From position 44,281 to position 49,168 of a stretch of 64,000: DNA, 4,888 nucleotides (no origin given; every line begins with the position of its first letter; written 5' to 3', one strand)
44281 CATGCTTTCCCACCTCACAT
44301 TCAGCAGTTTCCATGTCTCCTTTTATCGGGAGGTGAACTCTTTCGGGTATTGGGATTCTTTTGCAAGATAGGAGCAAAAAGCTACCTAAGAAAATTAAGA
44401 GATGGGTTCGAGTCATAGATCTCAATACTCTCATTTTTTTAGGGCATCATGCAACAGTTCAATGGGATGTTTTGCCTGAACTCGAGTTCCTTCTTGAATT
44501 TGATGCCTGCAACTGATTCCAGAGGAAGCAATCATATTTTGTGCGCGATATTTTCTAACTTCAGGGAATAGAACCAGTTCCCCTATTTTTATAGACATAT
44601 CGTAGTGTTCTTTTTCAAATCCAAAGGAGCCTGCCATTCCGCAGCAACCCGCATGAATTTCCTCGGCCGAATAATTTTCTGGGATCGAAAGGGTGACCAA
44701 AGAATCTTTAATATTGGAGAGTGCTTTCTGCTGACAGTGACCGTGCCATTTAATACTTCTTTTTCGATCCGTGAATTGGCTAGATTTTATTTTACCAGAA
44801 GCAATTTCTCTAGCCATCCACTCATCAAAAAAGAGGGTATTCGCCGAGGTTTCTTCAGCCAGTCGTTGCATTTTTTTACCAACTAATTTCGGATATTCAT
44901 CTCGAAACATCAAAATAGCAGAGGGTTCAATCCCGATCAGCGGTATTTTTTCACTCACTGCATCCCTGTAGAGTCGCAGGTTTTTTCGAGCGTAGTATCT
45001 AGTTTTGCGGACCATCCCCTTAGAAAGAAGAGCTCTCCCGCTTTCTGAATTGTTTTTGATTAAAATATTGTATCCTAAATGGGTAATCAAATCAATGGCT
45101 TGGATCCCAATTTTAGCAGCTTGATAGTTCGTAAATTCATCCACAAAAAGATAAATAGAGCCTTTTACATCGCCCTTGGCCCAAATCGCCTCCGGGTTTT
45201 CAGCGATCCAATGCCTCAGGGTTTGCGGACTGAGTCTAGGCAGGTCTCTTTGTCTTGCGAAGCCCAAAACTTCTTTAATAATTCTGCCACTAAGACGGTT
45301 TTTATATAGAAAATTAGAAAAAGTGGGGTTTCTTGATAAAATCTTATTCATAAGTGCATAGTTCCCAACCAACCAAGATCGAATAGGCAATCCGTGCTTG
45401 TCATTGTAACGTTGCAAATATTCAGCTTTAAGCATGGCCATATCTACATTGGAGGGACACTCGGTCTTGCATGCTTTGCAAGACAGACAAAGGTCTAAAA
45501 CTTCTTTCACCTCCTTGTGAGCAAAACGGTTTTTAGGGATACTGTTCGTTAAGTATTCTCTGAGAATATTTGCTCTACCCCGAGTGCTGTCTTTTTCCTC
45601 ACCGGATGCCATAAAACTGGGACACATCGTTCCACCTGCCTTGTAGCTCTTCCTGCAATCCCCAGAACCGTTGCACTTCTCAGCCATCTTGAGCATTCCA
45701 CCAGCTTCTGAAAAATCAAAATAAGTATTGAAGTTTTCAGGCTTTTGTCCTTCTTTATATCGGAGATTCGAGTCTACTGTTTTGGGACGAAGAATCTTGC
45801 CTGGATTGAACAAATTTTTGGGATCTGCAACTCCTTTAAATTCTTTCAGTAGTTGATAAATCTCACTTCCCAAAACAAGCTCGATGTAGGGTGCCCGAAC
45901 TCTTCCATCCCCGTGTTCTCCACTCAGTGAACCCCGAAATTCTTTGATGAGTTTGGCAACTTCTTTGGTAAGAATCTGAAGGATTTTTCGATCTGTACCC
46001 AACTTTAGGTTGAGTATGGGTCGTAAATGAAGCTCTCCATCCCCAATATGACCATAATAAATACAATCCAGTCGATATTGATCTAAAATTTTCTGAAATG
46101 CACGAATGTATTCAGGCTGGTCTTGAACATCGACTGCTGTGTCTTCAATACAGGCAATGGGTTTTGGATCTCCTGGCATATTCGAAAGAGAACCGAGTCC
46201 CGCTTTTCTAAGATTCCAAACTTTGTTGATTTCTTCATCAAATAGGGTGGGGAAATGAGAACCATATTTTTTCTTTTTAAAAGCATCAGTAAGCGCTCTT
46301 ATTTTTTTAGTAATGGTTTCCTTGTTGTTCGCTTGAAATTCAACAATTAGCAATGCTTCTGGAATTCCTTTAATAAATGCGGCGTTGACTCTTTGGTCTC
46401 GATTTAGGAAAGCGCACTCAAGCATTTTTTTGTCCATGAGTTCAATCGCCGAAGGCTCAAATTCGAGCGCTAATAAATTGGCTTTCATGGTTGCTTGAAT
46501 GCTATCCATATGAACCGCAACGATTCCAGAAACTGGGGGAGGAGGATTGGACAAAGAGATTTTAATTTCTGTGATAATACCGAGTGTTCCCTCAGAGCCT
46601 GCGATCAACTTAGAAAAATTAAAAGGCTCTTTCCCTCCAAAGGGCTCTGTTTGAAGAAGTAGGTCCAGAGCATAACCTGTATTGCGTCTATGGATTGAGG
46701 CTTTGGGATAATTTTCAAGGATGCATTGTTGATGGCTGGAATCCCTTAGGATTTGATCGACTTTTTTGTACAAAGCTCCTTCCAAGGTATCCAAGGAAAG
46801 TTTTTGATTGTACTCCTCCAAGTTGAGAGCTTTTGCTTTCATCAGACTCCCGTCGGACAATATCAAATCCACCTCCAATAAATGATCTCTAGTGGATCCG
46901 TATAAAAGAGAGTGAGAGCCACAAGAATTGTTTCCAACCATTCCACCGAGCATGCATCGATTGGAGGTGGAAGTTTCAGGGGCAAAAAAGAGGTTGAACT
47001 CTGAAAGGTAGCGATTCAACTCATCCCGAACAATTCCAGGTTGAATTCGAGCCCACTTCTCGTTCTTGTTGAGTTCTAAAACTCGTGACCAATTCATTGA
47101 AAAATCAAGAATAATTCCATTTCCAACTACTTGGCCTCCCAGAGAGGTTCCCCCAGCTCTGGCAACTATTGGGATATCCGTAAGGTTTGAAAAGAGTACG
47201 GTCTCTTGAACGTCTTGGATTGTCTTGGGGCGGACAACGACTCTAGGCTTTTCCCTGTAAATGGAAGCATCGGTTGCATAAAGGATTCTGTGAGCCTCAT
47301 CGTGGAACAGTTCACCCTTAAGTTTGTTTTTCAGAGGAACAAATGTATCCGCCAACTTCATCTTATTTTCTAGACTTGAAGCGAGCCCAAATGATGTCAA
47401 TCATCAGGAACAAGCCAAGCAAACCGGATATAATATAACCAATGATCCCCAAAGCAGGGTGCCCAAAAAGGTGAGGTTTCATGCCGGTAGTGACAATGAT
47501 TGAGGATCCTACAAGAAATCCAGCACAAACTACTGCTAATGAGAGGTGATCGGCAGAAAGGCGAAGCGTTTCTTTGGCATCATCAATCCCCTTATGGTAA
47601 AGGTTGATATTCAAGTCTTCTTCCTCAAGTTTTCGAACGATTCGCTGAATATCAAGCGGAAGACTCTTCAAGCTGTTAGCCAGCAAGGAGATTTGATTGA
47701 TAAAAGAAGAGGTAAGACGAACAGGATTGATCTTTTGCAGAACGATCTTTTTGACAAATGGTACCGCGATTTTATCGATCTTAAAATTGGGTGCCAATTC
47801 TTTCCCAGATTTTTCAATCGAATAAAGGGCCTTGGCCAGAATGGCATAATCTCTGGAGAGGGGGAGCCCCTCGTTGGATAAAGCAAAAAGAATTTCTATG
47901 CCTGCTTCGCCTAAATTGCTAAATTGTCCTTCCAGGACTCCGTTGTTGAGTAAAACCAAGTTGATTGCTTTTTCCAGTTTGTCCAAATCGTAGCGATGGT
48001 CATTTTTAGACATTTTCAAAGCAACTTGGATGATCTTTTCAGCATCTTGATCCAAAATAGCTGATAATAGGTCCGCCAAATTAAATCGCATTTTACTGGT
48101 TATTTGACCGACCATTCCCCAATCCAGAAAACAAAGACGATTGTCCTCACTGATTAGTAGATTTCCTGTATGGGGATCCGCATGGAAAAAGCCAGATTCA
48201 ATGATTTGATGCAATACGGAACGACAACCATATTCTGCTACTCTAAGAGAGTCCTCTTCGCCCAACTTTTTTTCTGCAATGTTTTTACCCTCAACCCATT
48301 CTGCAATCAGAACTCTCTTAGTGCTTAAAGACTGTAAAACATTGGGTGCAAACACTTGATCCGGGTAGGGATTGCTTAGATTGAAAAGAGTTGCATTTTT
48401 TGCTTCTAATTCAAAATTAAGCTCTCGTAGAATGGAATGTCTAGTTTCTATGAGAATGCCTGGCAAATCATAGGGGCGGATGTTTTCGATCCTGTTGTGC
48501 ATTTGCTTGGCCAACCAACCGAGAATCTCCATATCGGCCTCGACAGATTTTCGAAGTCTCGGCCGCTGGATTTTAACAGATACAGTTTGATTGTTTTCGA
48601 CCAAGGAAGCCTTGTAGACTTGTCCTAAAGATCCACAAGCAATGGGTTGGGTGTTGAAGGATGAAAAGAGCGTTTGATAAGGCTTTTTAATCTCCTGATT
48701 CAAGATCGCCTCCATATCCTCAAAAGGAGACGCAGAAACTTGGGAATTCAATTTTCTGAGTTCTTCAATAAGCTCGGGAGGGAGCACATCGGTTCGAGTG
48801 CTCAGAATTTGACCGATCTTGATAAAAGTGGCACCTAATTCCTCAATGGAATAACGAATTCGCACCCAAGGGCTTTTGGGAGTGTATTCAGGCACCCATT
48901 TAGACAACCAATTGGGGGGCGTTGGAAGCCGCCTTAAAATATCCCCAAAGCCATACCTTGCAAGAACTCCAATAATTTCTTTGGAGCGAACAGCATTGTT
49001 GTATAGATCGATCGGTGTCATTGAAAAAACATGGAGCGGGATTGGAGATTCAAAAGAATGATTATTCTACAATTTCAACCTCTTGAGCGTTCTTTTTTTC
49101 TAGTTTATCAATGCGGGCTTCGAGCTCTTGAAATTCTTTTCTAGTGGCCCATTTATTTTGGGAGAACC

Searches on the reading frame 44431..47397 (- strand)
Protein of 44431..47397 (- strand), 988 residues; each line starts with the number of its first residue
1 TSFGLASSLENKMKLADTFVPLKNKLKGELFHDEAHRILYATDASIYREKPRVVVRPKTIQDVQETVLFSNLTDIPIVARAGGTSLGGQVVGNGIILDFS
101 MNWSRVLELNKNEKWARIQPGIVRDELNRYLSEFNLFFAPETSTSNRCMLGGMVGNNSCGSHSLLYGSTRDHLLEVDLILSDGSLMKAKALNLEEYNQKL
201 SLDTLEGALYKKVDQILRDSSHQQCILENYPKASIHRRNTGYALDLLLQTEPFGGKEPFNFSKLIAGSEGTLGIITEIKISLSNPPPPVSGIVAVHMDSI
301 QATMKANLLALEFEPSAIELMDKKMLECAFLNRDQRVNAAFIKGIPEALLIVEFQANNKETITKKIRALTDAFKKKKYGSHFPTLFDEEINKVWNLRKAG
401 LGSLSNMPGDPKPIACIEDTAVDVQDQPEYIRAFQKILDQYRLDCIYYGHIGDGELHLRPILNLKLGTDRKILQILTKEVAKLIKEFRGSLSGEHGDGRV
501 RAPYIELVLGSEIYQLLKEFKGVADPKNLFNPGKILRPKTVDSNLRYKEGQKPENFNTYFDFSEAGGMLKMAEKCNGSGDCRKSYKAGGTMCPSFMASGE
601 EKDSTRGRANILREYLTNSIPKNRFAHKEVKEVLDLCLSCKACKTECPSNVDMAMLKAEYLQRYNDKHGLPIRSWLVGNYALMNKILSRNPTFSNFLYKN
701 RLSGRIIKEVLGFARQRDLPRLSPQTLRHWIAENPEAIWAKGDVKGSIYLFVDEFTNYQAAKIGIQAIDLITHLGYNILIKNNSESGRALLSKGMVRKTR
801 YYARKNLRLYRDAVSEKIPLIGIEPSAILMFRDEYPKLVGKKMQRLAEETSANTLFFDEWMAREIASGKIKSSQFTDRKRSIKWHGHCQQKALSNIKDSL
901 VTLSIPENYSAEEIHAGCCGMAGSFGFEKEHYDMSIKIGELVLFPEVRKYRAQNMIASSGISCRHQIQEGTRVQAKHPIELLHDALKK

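Call 79: search_protein_families(library=pfam, proteins=[window:44431-47397:-], max_evalue=0.001)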
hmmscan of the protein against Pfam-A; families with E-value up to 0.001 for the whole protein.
window:44431-47397:- (988 aa): 5 families
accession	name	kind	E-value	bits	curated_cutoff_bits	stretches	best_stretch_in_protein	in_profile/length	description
PF02913.24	FAD-oxidase_C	-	6.9e-47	160.7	21.2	1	289-535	4-248/248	FAD linked oxidases, C-terminal domain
PF01565.28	FAD_binding_4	-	2.9e-34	118.2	26.4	1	51-187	1-137/139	FAD binding domain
PF13534.11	Fer4_17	-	3.4e-08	34.4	22.2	1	574-652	1-61/61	4Fe-4S dicluster domain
PF13183.11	Fer4_8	-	1.1e-07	32.8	27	1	572-651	2-68/68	4Fe-4S dicluster domain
PF13237.11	Fer4_10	-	0.0002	21.7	25.5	0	632-653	4-22/53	4Fe-4S dicluster domain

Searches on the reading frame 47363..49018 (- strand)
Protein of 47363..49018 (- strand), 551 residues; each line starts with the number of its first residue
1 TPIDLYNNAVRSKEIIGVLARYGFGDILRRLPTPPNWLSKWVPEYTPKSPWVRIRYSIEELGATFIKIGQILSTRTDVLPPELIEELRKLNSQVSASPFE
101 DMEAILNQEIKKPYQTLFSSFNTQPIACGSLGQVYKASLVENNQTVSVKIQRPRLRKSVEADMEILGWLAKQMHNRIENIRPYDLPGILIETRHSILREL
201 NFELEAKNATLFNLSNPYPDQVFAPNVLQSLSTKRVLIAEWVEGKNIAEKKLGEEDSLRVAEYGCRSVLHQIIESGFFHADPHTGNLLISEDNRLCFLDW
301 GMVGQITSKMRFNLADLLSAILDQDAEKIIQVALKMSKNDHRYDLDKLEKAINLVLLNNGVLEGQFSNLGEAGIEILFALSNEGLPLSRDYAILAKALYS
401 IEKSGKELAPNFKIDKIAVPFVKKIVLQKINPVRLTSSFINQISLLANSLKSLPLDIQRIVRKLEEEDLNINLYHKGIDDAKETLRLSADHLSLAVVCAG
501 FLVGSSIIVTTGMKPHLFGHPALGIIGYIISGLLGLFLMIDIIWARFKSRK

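Call 79: search_protein_families(library=pfam, proteins=[window:47363-49018:-], max_evalue=0.001)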
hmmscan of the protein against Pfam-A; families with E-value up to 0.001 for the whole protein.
window:47363-49018:- (551 aa): 3 families
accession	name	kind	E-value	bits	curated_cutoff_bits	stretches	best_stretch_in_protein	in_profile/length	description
PF03109.22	ABC1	-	2.1e-63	214.2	22.9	1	89-332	1-243/244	ABC1 atypical kinase-like domain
PF01636.29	APH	-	1.7e-06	28.4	23.2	1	275-304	168-198/239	Phosphotransferase enzyme family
PF00069.31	Pkinase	-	3.7e-05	23.7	31.7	0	232-310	70-152/263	Protein kinase domain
